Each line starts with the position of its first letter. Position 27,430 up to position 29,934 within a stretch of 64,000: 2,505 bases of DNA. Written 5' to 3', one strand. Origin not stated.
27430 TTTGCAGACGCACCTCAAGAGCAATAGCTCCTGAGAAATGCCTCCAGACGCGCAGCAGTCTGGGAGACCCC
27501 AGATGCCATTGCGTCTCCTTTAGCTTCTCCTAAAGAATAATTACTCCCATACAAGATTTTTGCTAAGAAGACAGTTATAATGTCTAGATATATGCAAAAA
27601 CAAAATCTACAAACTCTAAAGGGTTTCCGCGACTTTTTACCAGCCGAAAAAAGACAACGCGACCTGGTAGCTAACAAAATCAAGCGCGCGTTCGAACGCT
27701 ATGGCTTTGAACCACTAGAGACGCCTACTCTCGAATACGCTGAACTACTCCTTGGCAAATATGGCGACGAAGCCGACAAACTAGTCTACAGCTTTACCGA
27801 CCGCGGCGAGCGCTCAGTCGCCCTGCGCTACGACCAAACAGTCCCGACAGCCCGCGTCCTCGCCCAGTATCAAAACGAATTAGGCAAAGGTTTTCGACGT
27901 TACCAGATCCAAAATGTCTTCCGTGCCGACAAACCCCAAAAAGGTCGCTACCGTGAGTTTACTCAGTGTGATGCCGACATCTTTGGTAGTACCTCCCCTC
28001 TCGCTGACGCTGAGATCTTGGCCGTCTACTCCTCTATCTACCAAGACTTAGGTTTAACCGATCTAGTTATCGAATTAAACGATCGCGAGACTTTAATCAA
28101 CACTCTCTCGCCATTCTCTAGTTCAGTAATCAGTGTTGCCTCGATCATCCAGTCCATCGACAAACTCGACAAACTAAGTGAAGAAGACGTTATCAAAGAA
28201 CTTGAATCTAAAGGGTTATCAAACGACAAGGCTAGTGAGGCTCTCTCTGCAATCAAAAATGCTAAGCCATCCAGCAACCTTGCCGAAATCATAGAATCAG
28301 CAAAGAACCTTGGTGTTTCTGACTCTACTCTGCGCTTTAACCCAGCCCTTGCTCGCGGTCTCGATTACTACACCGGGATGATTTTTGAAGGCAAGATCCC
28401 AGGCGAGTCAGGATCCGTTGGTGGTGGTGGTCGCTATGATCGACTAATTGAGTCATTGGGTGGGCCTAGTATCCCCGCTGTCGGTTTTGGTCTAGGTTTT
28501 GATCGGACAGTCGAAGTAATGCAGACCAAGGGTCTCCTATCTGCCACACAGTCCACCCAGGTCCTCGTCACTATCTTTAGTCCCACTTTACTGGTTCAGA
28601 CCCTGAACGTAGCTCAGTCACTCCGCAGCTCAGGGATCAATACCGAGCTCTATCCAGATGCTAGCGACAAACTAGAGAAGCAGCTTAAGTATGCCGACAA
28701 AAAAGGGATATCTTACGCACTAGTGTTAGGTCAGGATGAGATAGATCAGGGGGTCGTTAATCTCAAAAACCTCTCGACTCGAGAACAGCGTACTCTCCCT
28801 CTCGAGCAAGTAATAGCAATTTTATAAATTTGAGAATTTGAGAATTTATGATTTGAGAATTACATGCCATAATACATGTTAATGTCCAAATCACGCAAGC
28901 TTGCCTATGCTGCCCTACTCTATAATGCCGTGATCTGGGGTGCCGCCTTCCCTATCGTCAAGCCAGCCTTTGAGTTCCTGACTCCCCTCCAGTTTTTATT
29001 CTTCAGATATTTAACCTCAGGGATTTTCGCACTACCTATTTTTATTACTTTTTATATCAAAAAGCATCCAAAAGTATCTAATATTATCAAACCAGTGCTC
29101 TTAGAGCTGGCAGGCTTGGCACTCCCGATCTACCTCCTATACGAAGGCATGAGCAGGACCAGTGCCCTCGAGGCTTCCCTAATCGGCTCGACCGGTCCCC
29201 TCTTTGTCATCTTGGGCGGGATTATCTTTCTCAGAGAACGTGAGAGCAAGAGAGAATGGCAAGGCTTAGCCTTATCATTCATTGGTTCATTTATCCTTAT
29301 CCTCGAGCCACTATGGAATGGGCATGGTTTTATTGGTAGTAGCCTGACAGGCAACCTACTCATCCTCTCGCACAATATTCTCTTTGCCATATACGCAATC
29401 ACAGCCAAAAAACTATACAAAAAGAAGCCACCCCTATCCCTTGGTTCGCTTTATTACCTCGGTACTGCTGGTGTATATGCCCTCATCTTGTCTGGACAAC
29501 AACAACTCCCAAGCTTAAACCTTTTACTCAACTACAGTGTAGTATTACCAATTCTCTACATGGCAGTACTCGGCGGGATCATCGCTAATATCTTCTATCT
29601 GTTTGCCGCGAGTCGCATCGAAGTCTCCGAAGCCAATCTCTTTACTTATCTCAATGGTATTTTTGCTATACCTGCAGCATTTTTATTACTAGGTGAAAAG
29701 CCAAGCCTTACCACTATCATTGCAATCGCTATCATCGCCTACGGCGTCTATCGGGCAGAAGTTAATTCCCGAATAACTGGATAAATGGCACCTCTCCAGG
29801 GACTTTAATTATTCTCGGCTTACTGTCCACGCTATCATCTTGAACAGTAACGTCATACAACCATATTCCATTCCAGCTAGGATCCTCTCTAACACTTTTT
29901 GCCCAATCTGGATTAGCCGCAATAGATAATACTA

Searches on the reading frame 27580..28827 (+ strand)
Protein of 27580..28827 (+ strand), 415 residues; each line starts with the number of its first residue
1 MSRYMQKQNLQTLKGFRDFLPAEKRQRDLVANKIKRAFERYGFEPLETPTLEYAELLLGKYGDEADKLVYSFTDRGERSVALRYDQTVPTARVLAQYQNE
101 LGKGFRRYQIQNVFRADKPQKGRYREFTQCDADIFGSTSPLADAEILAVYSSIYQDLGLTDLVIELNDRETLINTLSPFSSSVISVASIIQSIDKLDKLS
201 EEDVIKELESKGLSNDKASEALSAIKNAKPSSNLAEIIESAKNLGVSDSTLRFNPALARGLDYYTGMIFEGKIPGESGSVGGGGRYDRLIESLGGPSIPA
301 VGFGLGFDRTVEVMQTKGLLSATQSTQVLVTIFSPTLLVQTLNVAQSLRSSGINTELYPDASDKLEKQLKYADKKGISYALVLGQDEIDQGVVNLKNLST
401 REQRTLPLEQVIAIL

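Call 10: search_protein_families(library=pfam, proteins=[window:27580-28827:+], max_evalue=0.01)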
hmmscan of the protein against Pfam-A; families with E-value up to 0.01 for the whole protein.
window:27580-28827:+ (415 aa): 6 families
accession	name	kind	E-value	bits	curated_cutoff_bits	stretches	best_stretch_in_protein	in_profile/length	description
PF13393.11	tRNA-synt_His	-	6.6e-44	150.8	25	1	15-308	1-306/308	Histidyl-tRNA synthetase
PF03129.25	HGTP_anticodon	-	6.6e-17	61.9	21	1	327-414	1-90/94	Anticodon binding domain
PF00587.30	tRNA-synt_2b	-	1.7e-08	35.2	29.3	1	70-185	1-110/179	tRNA synthetase class II core domain (G, H, P, S and T)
PF00152.25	tRNA-synt_2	-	6.5e-06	25.9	25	1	26-134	24-121/308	tRNA synthetases class II (D, K and N)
PF12745.12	HGTP_anticodon2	-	0.00029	20.9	24.4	1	326-415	6-100/261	Anticodon binding domain of tRNAs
PF01409.25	tRNA-synt_2d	-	0.0021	18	19.8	0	26-143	18-141/246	tRNA synthetases class II core domain (F)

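Call 57: find_homologous_proteins(query=window:27580-28824:+, max_evalue=1e-60)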
Query window:27580-28824:+ (415 aa): 7857 proteins with E <= 1e-60 among 8000 candidates; the best 120 are listed.
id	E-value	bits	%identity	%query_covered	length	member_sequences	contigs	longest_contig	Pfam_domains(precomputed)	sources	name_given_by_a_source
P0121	5.4e-261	883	100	99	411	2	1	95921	PF13393.12,PF03129.26,PF00587.31,PF00152.26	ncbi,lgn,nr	ncbi:histidine--tRNA ligase [Candidatus Woesebacteria bacterium]|nr:histidine--tRNA ligase [Candidat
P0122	1.1e-246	836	93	100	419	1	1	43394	PF13393.12,PF03129.26,PF00587.31,PF00152.26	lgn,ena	-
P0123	5.8e-245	830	93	99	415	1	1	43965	PF13393.12,PF03129.26,PF00587.31,PF00152.26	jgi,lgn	-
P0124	1.4e-244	829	92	100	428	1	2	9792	PF13393.12,PF03129.26,PF00587.31,PF00152.26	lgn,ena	-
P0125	4.6e-238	808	88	100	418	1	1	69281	PF13393.12,PF03129.26,PF00587.31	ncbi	-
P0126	1.1e-232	790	87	99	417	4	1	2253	PF13393.12,PF03129.26,PF00587.31,PF00152.26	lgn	-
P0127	7.2e-232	787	87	100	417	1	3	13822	PF13393.12,PF03129.26,PF00587.31,PF00152.26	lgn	-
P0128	1.4e-230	783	87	100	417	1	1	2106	PF13393.12,PF03129.26,PF00587.31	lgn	-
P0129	4.4e-230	781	87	99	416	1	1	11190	PF13393.12,PF03129.26,PF00587.31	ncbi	-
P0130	1.4e-226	770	86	99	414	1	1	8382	PF13393.12,PF03129.26,PF00587.31,PF00152.26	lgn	-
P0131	1.0e-225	767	86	99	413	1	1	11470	PF13393.12,PF03129.26,PF00587.31,PF00152.26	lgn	-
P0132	4.4e-225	765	83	100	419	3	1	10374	PF13393.12,PF03129.26,PF00587.31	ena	-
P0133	1.5e-220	750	82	99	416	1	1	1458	PF13393.12,PF03129.26,PF00587.31,PF00152.26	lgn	-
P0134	1.3e-213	727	80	100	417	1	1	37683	PF13393.12,PF03129.26,PF00587.31,PF00152.26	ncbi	-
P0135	6.5e-209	712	80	99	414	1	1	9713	PF13393.12,PF03129.26,PF00587.31,PF00152.26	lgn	-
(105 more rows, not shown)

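Call 58: find_encoding_contigs(protein=P0122, flank=2500, max_places=2)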
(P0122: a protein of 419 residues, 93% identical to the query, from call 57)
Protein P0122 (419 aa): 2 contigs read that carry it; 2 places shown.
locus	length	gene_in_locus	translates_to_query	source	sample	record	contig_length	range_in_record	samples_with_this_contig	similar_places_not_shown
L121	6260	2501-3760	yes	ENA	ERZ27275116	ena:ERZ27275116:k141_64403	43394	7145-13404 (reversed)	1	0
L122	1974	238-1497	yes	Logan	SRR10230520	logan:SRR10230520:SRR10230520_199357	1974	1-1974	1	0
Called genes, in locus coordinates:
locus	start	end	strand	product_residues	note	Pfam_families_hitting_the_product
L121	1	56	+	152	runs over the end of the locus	-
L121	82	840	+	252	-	-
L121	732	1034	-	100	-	-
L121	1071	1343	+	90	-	-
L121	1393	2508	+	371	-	PF01546:Peptidase_M20, PF07687:M20_dimer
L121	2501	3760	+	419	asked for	PF00152:tRNA-synt_2 (faint), PF13393:tRNA-synt_His, PF00587:tRNA-synt_2b (weak), PF03129:HGTP_anticodon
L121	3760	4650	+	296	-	PF00892:EamA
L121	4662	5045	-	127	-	-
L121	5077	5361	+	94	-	PF01197:Ribosomal_L31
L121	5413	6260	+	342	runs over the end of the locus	PF03462:PCRF, PF00472:RF-1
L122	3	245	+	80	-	?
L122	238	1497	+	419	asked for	PF00152:tRNA-synt_2 (faint), PF13393:tRNA-synt_His, PF00587:tRNA-synt_2b (weak), PF03129:HGTP_anticodon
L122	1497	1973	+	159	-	?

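Call 59: find_encoding_contigs(protein=P0123, flank=2500, max_places=2)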
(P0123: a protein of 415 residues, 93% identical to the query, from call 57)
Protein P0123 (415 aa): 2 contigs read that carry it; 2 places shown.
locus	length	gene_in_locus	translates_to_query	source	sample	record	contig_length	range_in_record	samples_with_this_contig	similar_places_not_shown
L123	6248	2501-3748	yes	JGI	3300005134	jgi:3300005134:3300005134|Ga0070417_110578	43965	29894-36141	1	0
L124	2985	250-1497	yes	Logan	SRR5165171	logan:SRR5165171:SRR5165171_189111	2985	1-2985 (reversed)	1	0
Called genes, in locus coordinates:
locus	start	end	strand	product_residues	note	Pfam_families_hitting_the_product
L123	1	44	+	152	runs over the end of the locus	-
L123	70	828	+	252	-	-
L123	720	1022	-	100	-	-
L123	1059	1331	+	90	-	-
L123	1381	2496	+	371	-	PF01546:Peptidase_M20, PF07687:M20_dimer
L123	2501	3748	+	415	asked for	PF00152:tRNA-synt_2 (faint), PF13393:tRNA-synt_His, PF00587:tRNA-synt_2b (weak), PF03129:HGTP_anticodon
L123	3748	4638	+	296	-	PF00892:EamA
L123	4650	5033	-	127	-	-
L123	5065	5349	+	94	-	PF01197:Ribosomal_L31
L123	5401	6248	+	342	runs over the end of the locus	PF03462:PCRF, PF00472:RF-1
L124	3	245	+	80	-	?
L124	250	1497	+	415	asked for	PF00152:tRNA-synt_2 (faint), PF13393:tRNA-synt_His, PF00587:tRNA-synt_2b (weak), PF03129:HGTP_anticodon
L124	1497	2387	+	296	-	PF00892:EamA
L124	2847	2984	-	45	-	?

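Call 60: find_encoding_contigs(protein=P0125, flank=2500, max_places=2)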
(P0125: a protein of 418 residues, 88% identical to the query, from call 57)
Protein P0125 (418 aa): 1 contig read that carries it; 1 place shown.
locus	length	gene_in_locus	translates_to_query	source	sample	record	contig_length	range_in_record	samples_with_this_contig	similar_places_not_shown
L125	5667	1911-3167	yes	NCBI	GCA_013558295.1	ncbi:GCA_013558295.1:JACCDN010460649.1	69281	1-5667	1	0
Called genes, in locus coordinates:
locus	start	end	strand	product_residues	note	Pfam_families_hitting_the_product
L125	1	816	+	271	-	?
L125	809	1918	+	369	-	PF01546:Peptidase_M20, PF07687:M20_dimer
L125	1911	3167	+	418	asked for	PF13393:tRNA-synt_His, PF00587:tRNA-synt_2b, PF03129:HGTP_anticodon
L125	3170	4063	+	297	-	PF00892:EamA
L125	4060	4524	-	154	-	-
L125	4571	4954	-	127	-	-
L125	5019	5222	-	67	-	-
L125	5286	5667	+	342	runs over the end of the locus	PF03462:PCRF, PF00472:RF-1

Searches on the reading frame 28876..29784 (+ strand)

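Call 10: search_protein_families(library=pfam, proteins=[window:28876-29784:+], max_evalue=0.01)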
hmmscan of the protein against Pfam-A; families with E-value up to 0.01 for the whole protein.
window:28876-29784:+ (302 aa): 2 families
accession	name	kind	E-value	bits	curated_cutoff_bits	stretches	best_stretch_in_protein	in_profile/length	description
PF00892.27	EamA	-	2.6e-38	131.8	28.2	2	10-142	3-134/135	EamA-like transporter family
PF03151.22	TPT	-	1e-05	25.5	30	1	171-296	15-137/291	Triose-phosphate Transporter family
